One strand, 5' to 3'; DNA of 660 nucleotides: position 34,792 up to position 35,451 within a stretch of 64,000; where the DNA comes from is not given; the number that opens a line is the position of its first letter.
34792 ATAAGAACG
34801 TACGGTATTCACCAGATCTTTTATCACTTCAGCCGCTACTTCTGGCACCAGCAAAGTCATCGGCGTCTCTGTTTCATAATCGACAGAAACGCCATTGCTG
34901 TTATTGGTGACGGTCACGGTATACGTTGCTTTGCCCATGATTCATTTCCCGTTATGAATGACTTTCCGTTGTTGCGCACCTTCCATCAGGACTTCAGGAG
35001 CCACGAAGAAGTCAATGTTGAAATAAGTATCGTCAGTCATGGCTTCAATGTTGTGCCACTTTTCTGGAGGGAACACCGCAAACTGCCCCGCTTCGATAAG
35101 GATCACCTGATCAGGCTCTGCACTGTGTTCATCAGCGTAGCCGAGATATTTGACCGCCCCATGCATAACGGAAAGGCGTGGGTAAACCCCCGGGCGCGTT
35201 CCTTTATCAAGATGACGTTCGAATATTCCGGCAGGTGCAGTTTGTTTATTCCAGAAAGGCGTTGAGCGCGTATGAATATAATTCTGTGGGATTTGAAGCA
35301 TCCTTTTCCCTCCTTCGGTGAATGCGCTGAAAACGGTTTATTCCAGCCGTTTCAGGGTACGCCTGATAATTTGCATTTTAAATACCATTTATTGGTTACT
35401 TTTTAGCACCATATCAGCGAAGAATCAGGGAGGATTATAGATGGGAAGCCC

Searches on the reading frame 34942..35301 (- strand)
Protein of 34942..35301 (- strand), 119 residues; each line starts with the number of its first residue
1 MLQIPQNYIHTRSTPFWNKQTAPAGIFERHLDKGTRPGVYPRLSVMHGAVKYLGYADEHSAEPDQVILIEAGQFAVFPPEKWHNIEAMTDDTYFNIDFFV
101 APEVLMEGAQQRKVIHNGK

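Call 19: find_related_loci(query=window:34942-35301:-, collection=genome_contigs, flank=1500)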
Query window:34942-35301:- (119 aa) in genome_contigs; peptide patterns used: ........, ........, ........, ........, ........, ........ (x = any residue, [..] = any of these).
70 stretches matched a pattern; 27 encode a relative of the query (tblastn E <= 1e-3); 27 distinct loci.
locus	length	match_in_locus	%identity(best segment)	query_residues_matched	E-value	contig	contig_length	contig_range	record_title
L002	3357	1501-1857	98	1-119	3e-80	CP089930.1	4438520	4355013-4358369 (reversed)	Escherichia coli strain E69 chromosome, complete genome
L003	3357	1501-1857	97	1-119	3e-79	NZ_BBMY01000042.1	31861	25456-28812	Escherichia albertii NBRC 107761 = DSM 17582 strain NBRC 107761, whole genome shotgun sequence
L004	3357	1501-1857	97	1-119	3e-79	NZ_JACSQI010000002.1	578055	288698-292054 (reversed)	Escherichia whittamii strain Sa2BVA5 NODE_2_length_578055_cov_7.746463, whole genome shotgun sequence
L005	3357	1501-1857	97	1-119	5e-79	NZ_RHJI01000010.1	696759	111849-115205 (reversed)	Escherichia sp. E1V33 1V33_10_consensus, whole genome shotgun sequence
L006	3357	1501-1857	94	1-119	2e-77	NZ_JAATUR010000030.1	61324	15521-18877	Escherichia coli strain SCPM-O-B-8794 30length=61324, whole genome shotgun sequence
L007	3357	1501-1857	88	1-119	9e-73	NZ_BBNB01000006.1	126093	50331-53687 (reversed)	Citrobacter sedlakii NBRC 105722, whole genome shotgun sequence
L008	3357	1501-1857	87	1-119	4e-72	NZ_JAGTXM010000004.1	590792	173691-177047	Citrobacter amalonaticus strain ku-bf3 scaffold_3, whole genome shotgun sequence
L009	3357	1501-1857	87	1-119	2e-71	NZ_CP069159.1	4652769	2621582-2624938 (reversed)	Citrobacter sp. R56 chromosome, complete genome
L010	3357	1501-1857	87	1-119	2e-71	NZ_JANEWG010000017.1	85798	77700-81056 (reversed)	Citrobacter sp. Awk 4 510132-22-17, whole genome shotgun sequence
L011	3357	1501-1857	86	1-119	4e-71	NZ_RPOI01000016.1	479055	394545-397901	Citrobacter youngae strain CCUG 30791 citrobacter_youngae_CCUG30791T_0000016, whole genome shotgun sequence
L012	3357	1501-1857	86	1-119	4e-71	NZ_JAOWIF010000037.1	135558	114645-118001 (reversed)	Citrobacter sp. Cu233 230, whole genome shotgun sequence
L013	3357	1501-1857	86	1-119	3e-71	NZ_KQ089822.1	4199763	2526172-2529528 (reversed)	Citrobacter sp. MGH106 aetzL-supercont1.1, whole genome shotgun sequence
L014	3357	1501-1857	86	1-119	3e-71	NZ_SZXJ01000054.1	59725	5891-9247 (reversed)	Citrobacter sp. wls619 contig298, whole genome shotgun sequence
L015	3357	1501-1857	87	1-119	3e-71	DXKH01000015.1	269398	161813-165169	MAG TPA_asm: Citrobacter sp. isolate HRGM_Genome_0066 HRGM_Genome_0066_15, whole genome shotgun sequence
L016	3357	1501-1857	85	1-119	6e-71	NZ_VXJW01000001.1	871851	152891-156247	Salmonella enterica subsp. arizonae strain CCUG 6322T contig_0000001, whole genome shotgun sequence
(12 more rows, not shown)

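Call 50: find_homologous_proteins(query=window:34942-35301:-, max_evalue=1e-10)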
Query window:34942-35301:- (119 aa): 149 proteins with E <= 1e-10 among 159 candidates; the best 120 are listed.
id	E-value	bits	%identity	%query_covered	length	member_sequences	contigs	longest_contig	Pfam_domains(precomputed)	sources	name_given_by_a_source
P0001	1.6e-81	288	89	100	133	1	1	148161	PF09313.18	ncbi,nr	ncbi:DUF1971 domain-containing protein [Escherichia coli O157]|nr:DUF1971 domain-containing protein 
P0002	1.3e-76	272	100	100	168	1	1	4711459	PF09313.18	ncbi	-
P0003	1.3e-75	269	98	100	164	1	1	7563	PF08956.16,PF09313.18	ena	-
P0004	2.1e-75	268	98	100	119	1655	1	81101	PF09313.18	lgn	-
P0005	2.3e-74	265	97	100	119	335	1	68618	PF09313.18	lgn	-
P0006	6.7e-72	257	99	95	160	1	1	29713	PF08956.16,PF09313.18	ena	-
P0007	3.5e-66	238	86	100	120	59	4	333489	PF09313.18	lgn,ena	-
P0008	4.7e-65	235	86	100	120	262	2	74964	PF09313.18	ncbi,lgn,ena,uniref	ncbi:DUF1971 domain-containing protein YeaR [Citrobacter braakii]|uniref:DUF1971 domain-containing p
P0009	4.9e-65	235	83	100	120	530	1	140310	PF09313.18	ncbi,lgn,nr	ncbi:TPA: DUF1971 domain-containing protein [Salmonella enterica subsp. houtenae]|nr:DUF1971 domain-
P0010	1.2e-64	233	86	100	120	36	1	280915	PF09313.18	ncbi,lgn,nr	ncbi:DUF1971 domain-containing protein [Citrobacter sp. wls830]|nr:DUF1971 domain-containing protein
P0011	2.2e-63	229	100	83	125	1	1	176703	PF09313.18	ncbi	ncbi:DUF1971 domain-containing protein [Escherichia coli]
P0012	3.8e-63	229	90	100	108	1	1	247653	PF09313.18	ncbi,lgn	ncbi:TPA: DUF1971 domain-containing protein YeaR [Escherichia coli]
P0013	7.6e-63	228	82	100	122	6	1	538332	PF09313.18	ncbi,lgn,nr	ncbi:DUF1971 domain-containing protein [Salmonella enterica subsp. enterica serovar Saintpaul]|nr:DU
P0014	7.9e-63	228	83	97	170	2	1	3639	PF08956.16,PF09313.18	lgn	-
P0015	1.7e-55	204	85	92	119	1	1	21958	PF09313.18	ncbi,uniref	ncbi:DUF1971 domain-containing protein, partial [Escherichia coli]|uniref:DUF1971 domain-containing 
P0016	5.0e-53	196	73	95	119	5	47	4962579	PF09313.18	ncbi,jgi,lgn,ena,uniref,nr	ncbi:MAG: DUF1971 domain-containing protein [Yokenella regensburgei]|jgi:tellurite resistance-relate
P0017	3.2e-52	193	79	88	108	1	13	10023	PF09313.18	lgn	-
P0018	4.5e-52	193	84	86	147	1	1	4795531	PF09313.18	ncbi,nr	ncbi:tellurite resistance protein TehB [Citrobacter braakii]|nr:tellurite resistance protein TehB [C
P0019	1.3e-51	191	76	100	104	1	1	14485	PF09313.18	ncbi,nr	ncbi:MAG: DUF1971 domain-containing protein [Citrobacter freundii]|nr:DUF1971 domain-containing prot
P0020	1.5e-51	191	89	79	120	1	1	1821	PF09313.18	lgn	-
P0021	1.6e-51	191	74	94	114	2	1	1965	PF09313.18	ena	-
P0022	4.3e-51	190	71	97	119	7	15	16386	PF09313.18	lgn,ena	-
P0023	6.4e-51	189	70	100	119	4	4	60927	PF09313.18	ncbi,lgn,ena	-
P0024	2.7e-50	187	73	95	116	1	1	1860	PF09313.18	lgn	-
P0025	5.9e-50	186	70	100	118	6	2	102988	PF09313.18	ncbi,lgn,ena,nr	ncbi:MAG: DUF1971 domain-containing protein [Pantoea sp.]|nr:DUF1971 domain-containing protein [Pant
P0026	7.7e-50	186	76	88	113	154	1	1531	PF09313.18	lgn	-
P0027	1.3e-49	185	74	88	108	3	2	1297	PF09313.18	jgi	-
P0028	4.6e-49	183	75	88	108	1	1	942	PF09313.18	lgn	-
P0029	5.7e-49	183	72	96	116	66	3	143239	PF09313.18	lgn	-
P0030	7.4e-49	183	73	88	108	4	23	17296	PF09313.18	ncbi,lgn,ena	-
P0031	7.7e-49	182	71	88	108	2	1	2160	PF09313.18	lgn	-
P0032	1.0e-48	182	73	88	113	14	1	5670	PF09313.18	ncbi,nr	ncbi:MAG TPA: hypothetical protein DE191_04920 [Enterobacter sp.]|nr:hypothetical protein [Enterobac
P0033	1.6e-48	181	71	88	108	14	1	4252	PF09313.18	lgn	-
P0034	1.9e-48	181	75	88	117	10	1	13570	PF09313.18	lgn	-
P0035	3.6e-48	180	73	88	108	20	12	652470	PF09313.18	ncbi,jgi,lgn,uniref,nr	ncbi:DUF1971 domain-containing protein [Lelliottia amnigena]|uniref:DUF1971 domain-containing protei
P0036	4.4e-48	180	75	88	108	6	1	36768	PF09313.18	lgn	-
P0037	6.8e-48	179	72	88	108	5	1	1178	PF09313.18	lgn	-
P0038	1.1e-47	179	74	88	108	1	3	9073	PF09313.18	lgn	-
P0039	1.2e-47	179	73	88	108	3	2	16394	PF09313.18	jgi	jgi:tellurite resistance-related uncharacterized protein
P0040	1.5e-47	178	72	88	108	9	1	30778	PF09313.18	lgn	-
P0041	1.6e-47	178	76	88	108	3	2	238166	PF09313.18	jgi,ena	jgi:Uncharacterized protein/domain, possibly involved in tellurite resistance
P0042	2.1e-47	178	83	78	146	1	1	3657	PF09313.18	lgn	-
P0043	2.3e-47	178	73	88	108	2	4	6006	PF09313.18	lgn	-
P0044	2.4e-47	178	73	88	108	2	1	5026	PF09313.18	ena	-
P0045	3.0e-47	177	73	91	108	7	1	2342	PF09313.18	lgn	-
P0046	3.1e-47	177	73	88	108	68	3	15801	PF09313.18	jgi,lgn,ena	-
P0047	5.2e-47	177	72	92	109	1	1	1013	PF09313.18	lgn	-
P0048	8.6e-47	176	71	88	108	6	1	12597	PF09313.18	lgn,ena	-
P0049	1.2e-46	175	70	88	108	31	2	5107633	PF09313.18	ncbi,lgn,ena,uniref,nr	ncbi:Uncharacterized protein yeaR [Beauveria bassiana D1-5]|uniref:Uncharacterized protein yeaR n=1 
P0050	2.2e-46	175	71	88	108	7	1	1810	PF09313.18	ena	-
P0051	3.0e-46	174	74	88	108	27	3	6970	PF09313.18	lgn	-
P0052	3.0e-46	174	73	88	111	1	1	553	PF09313.18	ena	-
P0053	1.0e-45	172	70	91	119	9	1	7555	PF09313.18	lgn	-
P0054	5.5e-45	170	69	88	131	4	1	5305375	PF09313.18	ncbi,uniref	ncbi:DUF1971 domain-containing protein [Klebsiella quasipneumoniae]|uniref:DUF1971 domain-containing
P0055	6.0e-45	170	67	87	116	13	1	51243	PF09313.18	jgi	-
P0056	6.2e-45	170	72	88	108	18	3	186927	PF09313.18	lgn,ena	-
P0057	6.9e-45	170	99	66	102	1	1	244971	PF09313.18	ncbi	ncbi:DUF1971 domain-containing protein, partial [Escherichia coli]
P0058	1.1e-44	169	85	79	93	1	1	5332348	PF09313.18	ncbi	ncbi:DUF1971 domain-containing protein [Escherichia coli]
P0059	1.4e-44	169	66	87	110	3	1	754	PF09313.18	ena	-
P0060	1.6e-44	169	71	100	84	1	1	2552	PF09313.18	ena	-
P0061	2.9e-44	168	64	90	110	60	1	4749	PF09313.18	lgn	-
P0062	3.7e-44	167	69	91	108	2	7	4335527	PF09313.18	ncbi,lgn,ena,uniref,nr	ncbi:hypothetical protein SOASR030_27180 [Leminorella grimontii]|uniref:TehB/YeaR-like domain-contai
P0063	6.1e-44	167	69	88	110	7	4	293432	PF09313.18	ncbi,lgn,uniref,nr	ncbi:DUF1971 domain-containing protein [Enterobacter sp. ENT03]|uniref:DUF1971 domain-containing pro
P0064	7.6e-44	166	68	88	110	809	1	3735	PF09313.18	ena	-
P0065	7.7e-44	166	64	90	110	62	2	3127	PF09313.18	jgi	jgi:tellurite resistance-related uncharacterized protein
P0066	9.2e-44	166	68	87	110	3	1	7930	PF09313.18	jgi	jgi:Uncharacterized protein/domain, possibly involved in tellurite resistance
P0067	1.4e-43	166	67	89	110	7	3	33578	PF09313.18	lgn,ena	-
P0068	2.0e-43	165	100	63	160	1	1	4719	PF09313.18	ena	-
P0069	2.0e-43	165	67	89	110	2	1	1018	PF09313.18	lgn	-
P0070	3.2e-43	164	64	90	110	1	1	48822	PF09313.18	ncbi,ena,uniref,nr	ncbi:DUF1971 domain-containing protein [Enterobacteriaceae bacterium H11S18]|uniref:DUF1971 domain-c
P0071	3.3e-43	164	64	90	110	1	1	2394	PF09313.18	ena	-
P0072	3.6e-43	164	74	82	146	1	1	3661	PF09313.18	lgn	-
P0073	5.5e-43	164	65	87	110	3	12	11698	PF09313.18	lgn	-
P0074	5.7e-43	164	65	88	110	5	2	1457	PF09313.18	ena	-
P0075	5.9e-43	163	63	89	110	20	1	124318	PF09313.18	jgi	-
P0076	6.1e-43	163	64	87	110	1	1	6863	PF09313.18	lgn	-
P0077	9.0e-43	163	64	89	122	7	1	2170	PF09313.18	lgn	-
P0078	1.1e-42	163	65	88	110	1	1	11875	PF09313.18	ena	-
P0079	1.8e-42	162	76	75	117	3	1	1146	PF09313.18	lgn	-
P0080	2.0e-42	162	63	90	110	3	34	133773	PF09313.18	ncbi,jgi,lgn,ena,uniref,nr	ncbi:DUF1971 domain-containing protein [Buttiauxella noackiae]|jgi:tellurite resistance-related unch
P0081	2.6e-42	161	70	83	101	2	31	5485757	PF09313.18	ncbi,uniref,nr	ncbi:DUF1971 domain-containing protein [Klebsiella pneumoniae]|uniref:DUF1971 domain-containing prot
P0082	4.3e-42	161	64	90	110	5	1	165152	PF09313.18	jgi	jgi:tellurite resistance-related uncharacterized protein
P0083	1.1e-41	159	65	100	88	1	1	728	PF09313.18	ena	-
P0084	1.2e-41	159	99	62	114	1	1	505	PF08956.16,PF09313.18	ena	-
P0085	7.2e-41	157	62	90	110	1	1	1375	PF09313.18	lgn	-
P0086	1.1e-40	156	61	88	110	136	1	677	PF09313.18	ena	-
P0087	1.6e-40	156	100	59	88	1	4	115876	PF09313.18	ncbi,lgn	-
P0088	2.0e-40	155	83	68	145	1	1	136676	PF08956.16,PF09313.18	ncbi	-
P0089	2.2e-40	155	76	75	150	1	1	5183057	PF09313.18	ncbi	-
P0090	2.3e-40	155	68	88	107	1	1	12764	PF09313.18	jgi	jgi:tellurite resistance-related uncharacterized protein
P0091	5.5e-40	154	61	89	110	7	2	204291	PF09313.18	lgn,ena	-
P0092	7.4e-40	153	86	68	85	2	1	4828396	PF09313.18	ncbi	-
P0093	5.3e-39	151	59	89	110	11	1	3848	PF09313.18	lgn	-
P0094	9.7e-39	150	61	89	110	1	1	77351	PF09313.18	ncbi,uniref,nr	ncbi:DUF1971 domain-containing protein [Rahnella laticis]|uniref:DUF1971 domain-containing protein n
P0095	2.1e-38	149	66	88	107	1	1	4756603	PF09313.18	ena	-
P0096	3.1e-38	148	84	68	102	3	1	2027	PF09313.18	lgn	-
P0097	9.9e-38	147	93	59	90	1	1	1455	PF09313.18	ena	-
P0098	6.6e-37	144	100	54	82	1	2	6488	PF09313.18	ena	-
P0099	1.4e-36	143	78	72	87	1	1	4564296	PF09313.18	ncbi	ncbi:DUF1971 domain-containing protein [Shigella sonnei]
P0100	3.1e-36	142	58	91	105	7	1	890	PF09313.18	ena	-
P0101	6.9e-36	141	97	54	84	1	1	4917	PF09313.18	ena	-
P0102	1.3e-35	140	65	82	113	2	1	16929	PF09313.18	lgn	-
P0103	1.4e-35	140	91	62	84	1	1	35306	PF09313.18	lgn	-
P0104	1.9e-35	139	86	64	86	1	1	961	PF09313.18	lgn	-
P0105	5.3e-35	138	52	97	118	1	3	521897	PF09313.18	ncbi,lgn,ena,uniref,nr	ncbi:tellurite resistance-related uncharacterized protein [Enterobacter sp. BIGb0383]|uniref:DUF1971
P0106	5.5e-35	138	94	56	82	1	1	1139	PF09313.18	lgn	-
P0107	1.6e-34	136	100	51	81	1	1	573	PF09313.18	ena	-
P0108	1.9e-34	136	85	62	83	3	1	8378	PF09313.18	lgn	-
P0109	2.7e-34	135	88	61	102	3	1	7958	PF09313.18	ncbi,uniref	ncbi:DUF1971 domain-containing protein [Shigella sonnei]|uniref:DUF1971 domain-containing protein n=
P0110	2.9e-34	135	79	64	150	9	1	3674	PF09313.18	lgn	-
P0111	1.1e-33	133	82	62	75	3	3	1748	PF09313.18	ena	-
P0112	1.5e-33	133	52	99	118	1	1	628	PF09313.18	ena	-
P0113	2.0e-33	133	52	96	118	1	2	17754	PF09313.18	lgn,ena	-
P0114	2.6e-33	132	98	52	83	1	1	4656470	PF09313.18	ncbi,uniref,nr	ncbi:tellurite resistance protein [Escherichia coli]|uniref:Tellurite resistance protein n=1 Tax=Esc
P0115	3.1e-33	132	51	98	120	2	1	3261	PF09313.18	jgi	jgi:tellurite resistance-related uncharacterized protein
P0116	3.2e-33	132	70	68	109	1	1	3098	PF09313.18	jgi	jgi:tellurite resistance-related uncharacterized protein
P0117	1.1e-32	130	52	99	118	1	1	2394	PF09313.18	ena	-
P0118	2.0e-32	129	75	65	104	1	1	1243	PF09313.18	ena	-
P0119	2.0e-32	129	88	55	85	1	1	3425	PF09313.18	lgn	-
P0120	3.7e-32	129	50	95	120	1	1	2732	PF09313.18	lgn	-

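Call 51: find_encoding_contigs(protein=P0013, flank=1500, max_places=1)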
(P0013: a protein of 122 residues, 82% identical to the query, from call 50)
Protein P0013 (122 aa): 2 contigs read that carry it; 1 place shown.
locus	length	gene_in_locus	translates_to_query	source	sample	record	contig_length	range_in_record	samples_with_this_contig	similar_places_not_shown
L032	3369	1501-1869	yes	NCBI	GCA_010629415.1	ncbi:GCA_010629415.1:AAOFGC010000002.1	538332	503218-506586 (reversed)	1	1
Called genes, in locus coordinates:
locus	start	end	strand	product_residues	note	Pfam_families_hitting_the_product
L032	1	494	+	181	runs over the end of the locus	PF01817:CM_2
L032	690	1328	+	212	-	PF01810:LysE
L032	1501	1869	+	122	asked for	PF09313:TehB-like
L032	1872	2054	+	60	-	PF08956:DUF1869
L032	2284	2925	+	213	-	-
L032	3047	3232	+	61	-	-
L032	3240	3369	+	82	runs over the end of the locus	PF04226:Transgly_assoc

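Call 52: find_encoding_contigs(protein=P0016, flank=1500, max_places=1)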
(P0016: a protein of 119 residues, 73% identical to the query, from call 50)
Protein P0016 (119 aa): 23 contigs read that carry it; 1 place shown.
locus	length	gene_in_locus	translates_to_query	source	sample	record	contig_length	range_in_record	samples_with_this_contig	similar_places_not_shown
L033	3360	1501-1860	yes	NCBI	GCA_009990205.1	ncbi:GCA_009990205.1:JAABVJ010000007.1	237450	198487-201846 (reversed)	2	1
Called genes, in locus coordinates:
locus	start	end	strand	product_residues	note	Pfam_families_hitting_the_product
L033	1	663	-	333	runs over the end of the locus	PF00044:Gp_dh_N, PF02800:Gp_dh_C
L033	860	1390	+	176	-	PF01292:Ni_hydr_CYTB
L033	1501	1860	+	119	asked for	PF09313:TehB-like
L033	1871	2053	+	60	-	PF08956:DUF1869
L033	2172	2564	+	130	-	-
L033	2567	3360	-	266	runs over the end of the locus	PF00753:Lactamase_B, PF23023:Anti-Pycsar_Apyc1, PF12706:Lactamase_B_2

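Call 53: find_encoding_contigs(protein=P0081, flank=1500, max_places=1)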
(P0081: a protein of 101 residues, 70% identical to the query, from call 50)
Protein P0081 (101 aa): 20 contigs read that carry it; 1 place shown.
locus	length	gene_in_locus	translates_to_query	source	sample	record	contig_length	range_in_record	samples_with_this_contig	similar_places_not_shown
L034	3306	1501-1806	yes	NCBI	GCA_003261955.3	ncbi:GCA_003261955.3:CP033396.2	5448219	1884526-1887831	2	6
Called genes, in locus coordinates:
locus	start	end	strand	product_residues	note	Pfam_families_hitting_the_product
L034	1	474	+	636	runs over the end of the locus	PF00990:GGDEF, PF00563:EAL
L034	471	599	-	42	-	-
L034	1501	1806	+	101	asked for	PF09313:TehB-like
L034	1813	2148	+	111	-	PF08956:DUF1869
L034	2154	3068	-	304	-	PF00126:HTH_1, PF03466:LysR_substrate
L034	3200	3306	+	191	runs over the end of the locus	-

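Call 54: find_encoding_contigs(protein=P0035, flank=1500, max_places=1)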
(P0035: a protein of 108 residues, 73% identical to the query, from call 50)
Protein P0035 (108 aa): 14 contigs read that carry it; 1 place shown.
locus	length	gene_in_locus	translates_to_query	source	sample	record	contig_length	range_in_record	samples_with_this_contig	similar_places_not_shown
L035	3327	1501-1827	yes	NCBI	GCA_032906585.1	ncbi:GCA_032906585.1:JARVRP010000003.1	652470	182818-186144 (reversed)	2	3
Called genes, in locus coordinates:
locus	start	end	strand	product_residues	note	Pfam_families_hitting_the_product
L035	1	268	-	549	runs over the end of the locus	PF12729:4HB_MCP_1, PF00672:HAMP, PF00015:MCPsignal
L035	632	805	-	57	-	PF10753:Toxin_GhoT_OrtT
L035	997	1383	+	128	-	-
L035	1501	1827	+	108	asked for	PF09313:TehB-like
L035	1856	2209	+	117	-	PF09313:TehB-like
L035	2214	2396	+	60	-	PF08956:DUF1869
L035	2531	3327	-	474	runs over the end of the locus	PF00171:Aldedh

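Call 55: find_encoding_contigs(protein=P0025, flank=1500, max_places=1)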
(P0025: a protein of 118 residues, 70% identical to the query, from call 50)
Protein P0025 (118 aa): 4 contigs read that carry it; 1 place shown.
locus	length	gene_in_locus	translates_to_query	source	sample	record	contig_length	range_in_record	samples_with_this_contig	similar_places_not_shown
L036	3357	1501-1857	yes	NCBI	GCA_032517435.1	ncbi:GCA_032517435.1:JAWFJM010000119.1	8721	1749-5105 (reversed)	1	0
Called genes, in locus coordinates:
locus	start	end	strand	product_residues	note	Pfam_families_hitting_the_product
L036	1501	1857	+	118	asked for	PF09313:TehB-like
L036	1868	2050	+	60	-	PF08956:DUF1869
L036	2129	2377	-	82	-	PF05532:CsbD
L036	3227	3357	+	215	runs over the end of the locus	PF00149:Metallophos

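Call 56: find_encoding_contigs(protein=P0062, flank=1500, max_places=1)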
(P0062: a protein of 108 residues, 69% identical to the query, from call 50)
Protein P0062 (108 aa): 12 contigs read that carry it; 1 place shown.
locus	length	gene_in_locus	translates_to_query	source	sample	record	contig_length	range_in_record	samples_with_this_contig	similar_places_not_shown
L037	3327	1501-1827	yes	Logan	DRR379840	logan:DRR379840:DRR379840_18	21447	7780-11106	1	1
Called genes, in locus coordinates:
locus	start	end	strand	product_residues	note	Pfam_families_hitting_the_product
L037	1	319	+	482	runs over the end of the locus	PF00753:Lactamase_B, PF12706:Lactamase_B_2 (weak), PF19583:ODP, PF00258:Flavodoxin_1, PF00301:Rubredoxin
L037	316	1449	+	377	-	PF07992:Pyr_redox_2, PF13241:NAD_binding_7 (faint), PF13434:Lys_Orn_oxgnase (faint), PF13738:Pyr_redox_3, PF01266:DAO (faint), PF00070:Pyr_redox, PF18113:Rbx_binding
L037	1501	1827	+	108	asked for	PF09313:TehB-like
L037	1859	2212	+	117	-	PF09313:TehB-like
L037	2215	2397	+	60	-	PF08956:DUF1869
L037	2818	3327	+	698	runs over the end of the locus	PF07715:Plug, PF00593:TonB_dep_Rec_b-barrel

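Call 57: find_encoding_contigs(protein=P0080, flank=1500, max_places=1)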
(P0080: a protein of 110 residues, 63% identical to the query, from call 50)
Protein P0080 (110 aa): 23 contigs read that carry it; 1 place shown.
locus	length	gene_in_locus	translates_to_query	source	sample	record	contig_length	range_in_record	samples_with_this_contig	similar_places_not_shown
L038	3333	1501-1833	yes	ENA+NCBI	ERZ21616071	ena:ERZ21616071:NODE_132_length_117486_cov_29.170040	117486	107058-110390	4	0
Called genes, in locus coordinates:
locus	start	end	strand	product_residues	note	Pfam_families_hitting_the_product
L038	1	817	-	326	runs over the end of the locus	PF01032:FecCD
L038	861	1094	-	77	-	-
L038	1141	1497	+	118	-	PF09313:TehB-like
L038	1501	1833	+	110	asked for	PF09313:TehB-like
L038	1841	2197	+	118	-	PF08956:DUF1869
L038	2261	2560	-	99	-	PF00216:Bac_DNA_binding, PF18291:HU-HIG (weak), PF18175:HU-CCDC81_bac_2 (faint)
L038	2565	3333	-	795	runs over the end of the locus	PF01588:tRNA_bind, PF03483:B3_4, PF03484:B5, PF17759:tRNA_synthFbeta, PF03147:FDX-ACB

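Call 58: find_encoding_contigs(protein=P0094, flank=1500, max_places=1)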
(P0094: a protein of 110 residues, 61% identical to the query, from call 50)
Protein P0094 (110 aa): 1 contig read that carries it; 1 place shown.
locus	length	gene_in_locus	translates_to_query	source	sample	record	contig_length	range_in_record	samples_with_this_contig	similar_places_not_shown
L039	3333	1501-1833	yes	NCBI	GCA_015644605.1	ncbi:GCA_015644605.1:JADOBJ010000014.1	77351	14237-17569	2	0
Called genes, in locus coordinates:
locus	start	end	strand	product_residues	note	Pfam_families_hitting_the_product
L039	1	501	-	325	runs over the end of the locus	PF04754:Transposase_31, PF27070:HTH_Rpn_C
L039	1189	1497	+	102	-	PF09313:TehB-like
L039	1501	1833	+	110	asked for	PF09313:TehB-like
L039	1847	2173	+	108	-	PF08956:DUF1869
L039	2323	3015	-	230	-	PF05175:MTS (faint), PF13489:Methyltransf_23 (weak), PF13847:Methyltransf_31 (weak), PF08241:Methyltransf_11, PF08242:Methyltransf_12, PF13649:Methyltransf_25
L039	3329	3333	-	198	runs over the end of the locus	PF11140:DUF2913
